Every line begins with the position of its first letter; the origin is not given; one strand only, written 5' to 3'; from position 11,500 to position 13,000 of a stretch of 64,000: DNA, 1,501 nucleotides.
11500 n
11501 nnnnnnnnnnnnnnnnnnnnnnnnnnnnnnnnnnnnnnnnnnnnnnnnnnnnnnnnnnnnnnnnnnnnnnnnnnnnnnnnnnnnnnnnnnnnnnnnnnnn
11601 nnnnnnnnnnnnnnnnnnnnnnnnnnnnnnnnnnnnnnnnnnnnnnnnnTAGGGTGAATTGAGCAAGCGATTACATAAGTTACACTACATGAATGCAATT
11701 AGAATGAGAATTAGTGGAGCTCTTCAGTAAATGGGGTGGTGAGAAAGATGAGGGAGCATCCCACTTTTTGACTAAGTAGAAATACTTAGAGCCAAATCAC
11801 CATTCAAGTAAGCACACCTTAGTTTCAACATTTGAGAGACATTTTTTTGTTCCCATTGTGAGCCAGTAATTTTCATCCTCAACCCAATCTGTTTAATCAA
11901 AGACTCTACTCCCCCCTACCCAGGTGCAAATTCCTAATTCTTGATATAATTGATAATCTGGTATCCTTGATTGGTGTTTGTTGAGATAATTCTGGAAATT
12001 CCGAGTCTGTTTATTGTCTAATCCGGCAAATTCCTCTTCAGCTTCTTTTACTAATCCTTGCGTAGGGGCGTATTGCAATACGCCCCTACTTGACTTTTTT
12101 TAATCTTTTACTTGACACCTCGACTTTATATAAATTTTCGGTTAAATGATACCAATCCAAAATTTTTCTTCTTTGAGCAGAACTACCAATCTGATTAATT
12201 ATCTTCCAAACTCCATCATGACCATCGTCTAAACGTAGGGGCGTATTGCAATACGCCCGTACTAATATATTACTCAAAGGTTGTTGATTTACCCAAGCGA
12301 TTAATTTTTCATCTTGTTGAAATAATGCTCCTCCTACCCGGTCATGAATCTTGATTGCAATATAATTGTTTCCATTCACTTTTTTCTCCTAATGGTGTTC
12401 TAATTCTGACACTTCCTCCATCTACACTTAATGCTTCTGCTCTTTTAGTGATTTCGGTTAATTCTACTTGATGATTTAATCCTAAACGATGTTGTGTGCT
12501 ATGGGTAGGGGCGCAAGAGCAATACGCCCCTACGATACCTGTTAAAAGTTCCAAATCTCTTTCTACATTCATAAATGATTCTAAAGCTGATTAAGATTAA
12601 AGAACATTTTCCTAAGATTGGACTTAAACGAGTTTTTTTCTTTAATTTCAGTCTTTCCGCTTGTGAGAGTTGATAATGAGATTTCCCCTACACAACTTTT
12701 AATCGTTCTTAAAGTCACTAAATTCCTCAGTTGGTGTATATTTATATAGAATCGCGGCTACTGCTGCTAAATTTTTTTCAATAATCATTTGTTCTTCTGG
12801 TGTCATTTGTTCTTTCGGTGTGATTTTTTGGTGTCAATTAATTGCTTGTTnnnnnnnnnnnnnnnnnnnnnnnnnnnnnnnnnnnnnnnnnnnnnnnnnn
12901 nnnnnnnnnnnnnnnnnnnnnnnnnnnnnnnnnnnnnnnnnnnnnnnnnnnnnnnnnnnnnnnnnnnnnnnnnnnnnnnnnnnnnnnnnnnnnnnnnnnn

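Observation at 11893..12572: Palindromic 28-mer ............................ is concentrated inside transposase genes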

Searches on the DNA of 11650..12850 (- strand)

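Call 35: search_dna_similar(query=window:11650-12850:-, collection=plasmids, mode=distant, max_rows=20)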
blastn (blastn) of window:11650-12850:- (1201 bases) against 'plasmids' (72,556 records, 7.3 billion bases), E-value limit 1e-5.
Records with a match: 8; places in all: 11; records where one place covers at least 80% of the query: 0.
Best place of each record, by identity: 60-80% 8.
By first word of the organism name: Oscillatoria 3; Dolichospermum 1; Geminocystis 1; Microcystis 1; Nostoc 1; Gloeothece 1.
By predicted mobility (MOB-suite, as given by PLSDB): non-mobilizable 4; conjugative 3; mobilizable 1.
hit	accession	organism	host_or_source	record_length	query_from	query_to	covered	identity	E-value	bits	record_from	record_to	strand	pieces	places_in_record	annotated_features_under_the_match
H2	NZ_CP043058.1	Dolichospermum sp. UHCC 0315A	DNA sample,Gulf of Finland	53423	413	1100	57%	64.7%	2e-28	134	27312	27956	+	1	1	ISKra4 family transposase | tyrosine-type recombinase/integrase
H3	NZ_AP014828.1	Geminocystis sp. NIES-3709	-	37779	904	1100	16%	71.7%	2e-16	95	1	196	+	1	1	S8 family peptidase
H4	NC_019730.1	Oscillatoria nigro-viridis PCC 7112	-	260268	617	753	11%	70.8%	3e-8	68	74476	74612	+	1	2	ISKra4-like element ISOni1 family transposase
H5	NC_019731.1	Oscillatoria nigro-viridis PCC 7112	-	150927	617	753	11%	70.8%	3e-8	68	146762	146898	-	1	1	ISKra4-like element ISOni1 family transposase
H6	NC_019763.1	Oscillatoria nigro-viridis PCC 7112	-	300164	625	753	11%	70.5%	1e-6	63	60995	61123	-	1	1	ISKra4 family transposase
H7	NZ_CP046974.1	Microcystis aeruginosa FD4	unialgal culture,freshwater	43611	617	728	9%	74.3%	1e-7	67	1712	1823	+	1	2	ISKra4 family transposase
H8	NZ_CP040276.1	Nostoc sp. C052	Blasia pusilla,pure culture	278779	619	726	9%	73.0%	3e-7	64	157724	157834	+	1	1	ISKra4 family transposase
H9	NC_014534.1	Gloeothece verrucosa PCC 7822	fresh water in rice field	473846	625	726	8%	73.5%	1e-6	64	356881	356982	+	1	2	ISKra4 family transposase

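Call 36: get_annotated_region(hit=H2, flank=1200)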
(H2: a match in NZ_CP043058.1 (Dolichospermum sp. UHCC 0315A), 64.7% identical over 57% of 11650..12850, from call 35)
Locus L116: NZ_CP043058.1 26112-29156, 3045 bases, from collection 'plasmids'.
description: Dolichospermum sp. UHCC 0315A plasmid pUHCC0315b, complete sequence
organism: Dolichospermum sp. UHCC 0315A (NCBI taxid 1914871)
taxonomy: Bacteria; Cyanobacteriota; Cyanophyceae; Nostocales; Aphanizomenonaceae; Dolichospermum; Dolichospermum sp. UHCC 0315A
host: -; source: DNA sample,Gulf of Finland; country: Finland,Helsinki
typing (MOB-suite, as given by PLSDB): non-mobilizable
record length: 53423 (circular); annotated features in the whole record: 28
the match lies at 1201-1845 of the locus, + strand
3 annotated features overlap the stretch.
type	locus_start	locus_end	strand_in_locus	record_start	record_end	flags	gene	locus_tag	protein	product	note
CDS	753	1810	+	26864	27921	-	-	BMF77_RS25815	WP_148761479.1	ISKra4 family transposase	-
CDS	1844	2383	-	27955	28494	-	-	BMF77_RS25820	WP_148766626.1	tyrosine-type recombinase/integrase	GO:0015074 - DNA integration [Evidence IEA]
CDS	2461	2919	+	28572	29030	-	-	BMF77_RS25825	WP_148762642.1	helix-turn-helix transcriptional regulator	-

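Call 45: get_annotated_region(hit=H4, flank=1500)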
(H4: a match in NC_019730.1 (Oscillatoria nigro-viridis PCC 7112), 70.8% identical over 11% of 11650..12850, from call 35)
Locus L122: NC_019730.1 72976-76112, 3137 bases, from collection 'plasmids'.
description: Oscillatoria nigro-viridis PCC 7112 plasmid pOSC7112.02, complete sequence
organism: Oscillatoria nigro-viridis PCC 7112 (NCBI taxid 179408)
taxonomy: Bacteria; Cyanobacteriota; Cyanophyceae; Oscillatoriales; Oscillatoriaceae; Oscillatoria; Oscillatoria nigro-viridis; Oscillatoria nigro-viridis PCC 7112
host: -; source: -; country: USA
typing (MOB-suite, as given by PLSDB): conjugative; replicon rep_cluster_309; relaxase MOBP; mating-pair formation MPF_T
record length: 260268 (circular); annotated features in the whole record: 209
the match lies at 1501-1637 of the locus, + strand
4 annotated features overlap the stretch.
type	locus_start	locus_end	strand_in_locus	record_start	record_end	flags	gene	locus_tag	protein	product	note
CDS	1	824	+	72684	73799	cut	-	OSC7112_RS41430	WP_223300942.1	polymorphic toxin-type HINT domain-containing protein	-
CDS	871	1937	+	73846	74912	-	-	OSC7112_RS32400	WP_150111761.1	ISKra4-like element ISOni1 family transposase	GO:0006313 - DNA transposition [Evidence IEA]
CDS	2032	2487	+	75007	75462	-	-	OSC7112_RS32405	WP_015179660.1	hypothetical protein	-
CDS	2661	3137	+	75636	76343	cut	-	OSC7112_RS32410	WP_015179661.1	hypothetical protein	-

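Call 46: get_annotated_region(hit=H9, flank=1500)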
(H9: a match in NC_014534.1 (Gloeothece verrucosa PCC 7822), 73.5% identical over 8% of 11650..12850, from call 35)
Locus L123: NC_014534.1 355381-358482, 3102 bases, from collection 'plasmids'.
description: Gloeothece verrucosa PCC 7822 plasmid Cy782202, complete sequence
organism: Gloeothece verrucosa PCC 7822 (NCBI taxid 497965)
taxonomy: Bacteria; Cyanobacteriota; Cyanophyceae; Chroococcales; Aphanothecaceae; Gloeothece; Gloeothece verrucosa; Gloeothece verrucosa PCC 7822
host: -; source: fresh water in rice field; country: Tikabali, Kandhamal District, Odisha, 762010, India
typing (MOB-suite, as given by PLSDB): conjugative; relaxase MOBF; mating-pair formation MPF_T
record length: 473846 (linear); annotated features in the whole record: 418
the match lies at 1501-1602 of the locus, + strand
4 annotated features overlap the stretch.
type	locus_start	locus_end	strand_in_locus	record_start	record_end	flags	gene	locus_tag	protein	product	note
CDS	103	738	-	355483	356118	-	-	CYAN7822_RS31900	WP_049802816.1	IS4 family transposase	-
CDS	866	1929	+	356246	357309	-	-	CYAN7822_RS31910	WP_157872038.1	ISKra4 family transposase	-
CDS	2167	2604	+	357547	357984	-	-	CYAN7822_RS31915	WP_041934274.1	helix-turn-helix domain-containing protein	-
CDS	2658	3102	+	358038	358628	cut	-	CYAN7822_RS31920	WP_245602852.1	IS630 family transposase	-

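Call 73: search_dna_similar(query=window:12061-12090:+, collection=plasmids, mode=near, max_evalue=10, max_rows=60)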
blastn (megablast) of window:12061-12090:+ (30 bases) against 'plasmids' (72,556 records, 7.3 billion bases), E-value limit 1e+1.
No match.

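Call 74: search_dna_similar(query=window:12061-12090:+, collection=plasmids, mode=distant, max_evalue=10, max_rows=60)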
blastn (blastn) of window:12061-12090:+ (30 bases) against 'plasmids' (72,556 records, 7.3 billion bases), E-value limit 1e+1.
No match.
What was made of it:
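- Tried and rejected: PLSDB plasmids, hoped to give annotated contexts for the 28-mer: no match in near or distant mode (calls 73, 74).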
